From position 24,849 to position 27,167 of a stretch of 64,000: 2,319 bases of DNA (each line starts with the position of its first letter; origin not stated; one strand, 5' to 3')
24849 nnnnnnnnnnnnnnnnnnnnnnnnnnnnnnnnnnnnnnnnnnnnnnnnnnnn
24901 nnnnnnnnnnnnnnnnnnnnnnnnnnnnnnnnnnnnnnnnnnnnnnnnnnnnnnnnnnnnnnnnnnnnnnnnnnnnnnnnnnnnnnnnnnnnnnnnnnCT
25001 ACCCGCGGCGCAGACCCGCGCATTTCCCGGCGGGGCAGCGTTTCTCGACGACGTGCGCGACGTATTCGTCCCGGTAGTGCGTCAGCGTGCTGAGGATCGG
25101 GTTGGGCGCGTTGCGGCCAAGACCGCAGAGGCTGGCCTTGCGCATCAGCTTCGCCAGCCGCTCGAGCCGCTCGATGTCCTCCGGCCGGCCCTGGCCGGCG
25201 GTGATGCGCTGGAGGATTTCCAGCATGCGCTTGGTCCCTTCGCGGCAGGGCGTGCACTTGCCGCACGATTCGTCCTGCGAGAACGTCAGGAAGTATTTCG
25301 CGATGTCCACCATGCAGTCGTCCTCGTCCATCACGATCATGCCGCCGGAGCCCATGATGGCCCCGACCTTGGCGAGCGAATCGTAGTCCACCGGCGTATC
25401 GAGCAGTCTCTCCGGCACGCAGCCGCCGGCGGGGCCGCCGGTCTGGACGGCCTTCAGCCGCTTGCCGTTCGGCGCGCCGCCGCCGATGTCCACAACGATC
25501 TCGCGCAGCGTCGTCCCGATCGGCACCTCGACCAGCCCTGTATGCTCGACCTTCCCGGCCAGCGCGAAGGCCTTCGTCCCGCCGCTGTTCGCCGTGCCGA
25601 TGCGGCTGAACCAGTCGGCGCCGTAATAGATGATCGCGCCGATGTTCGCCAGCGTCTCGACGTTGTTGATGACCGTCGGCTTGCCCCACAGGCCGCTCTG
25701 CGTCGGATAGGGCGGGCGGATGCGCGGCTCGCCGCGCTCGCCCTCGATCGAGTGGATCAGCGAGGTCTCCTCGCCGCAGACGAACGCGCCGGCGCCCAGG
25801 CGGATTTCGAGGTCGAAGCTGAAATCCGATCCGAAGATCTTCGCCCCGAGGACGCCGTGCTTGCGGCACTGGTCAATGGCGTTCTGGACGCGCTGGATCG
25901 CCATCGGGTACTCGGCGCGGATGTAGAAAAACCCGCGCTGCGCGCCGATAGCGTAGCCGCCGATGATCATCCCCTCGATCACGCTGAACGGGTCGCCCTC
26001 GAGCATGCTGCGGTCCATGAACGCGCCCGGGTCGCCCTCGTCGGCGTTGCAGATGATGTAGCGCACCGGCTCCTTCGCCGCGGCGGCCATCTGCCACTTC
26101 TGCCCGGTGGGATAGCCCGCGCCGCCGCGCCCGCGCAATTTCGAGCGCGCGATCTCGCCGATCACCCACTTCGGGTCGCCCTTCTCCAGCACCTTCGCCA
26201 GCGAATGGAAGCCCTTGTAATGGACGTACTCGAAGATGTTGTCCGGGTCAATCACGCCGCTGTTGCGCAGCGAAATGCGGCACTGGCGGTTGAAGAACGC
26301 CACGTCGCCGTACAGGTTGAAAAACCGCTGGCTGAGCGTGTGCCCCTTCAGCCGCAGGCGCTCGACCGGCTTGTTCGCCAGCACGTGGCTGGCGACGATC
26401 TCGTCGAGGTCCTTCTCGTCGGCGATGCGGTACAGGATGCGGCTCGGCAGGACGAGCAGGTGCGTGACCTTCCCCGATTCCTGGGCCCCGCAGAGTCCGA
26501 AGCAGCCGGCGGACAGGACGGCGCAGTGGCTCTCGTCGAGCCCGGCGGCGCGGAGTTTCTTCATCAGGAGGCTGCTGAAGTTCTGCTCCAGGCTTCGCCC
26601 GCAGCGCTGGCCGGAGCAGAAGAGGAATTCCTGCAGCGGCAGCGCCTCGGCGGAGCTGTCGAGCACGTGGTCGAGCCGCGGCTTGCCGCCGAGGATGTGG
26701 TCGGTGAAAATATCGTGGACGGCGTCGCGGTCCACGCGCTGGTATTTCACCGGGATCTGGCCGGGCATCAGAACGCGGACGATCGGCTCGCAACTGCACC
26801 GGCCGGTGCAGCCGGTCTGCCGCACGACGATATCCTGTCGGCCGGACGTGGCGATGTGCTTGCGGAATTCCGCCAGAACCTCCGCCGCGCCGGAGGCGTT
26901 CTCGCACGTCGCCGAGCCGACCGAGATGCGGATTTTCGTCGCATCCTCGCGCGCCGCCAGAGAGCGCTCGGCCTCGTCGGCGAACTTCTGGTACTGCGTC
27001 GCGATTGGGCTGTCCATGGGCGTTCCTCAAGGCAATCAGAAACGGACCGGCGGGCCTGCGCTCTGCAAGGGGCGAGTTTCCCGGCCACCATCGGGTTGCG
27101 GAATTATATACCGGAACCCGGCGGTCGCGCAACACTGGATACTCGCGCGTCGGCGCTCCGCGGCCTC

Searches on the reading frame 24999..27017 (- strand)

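Call 6: search_protein_families(library=pfam, proteins=[window:24999-27017:-], max_evalue=0.01)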
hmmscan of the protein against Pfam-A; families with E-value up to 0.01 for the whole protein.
window:24999-27017:- (672 aa): 3 families
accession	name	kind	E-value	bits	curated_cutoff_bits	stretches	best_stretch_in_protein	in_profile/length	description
PF01512.22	Complex1_51K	-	3.2e-44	150.9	31.2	1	289-459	1-148/150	Nuo51 FMN-binding domain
PF10589.14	NADH_4Fe-4S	-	4.7e-35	119.8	23.5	1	571-655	1-85/85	NADH-ubiquinone oxidoreductase-F iron-sulfur binding region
PF10531.15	SLBB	-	7.3e-06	26.2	27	1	486-529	4-50/55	SLBB domain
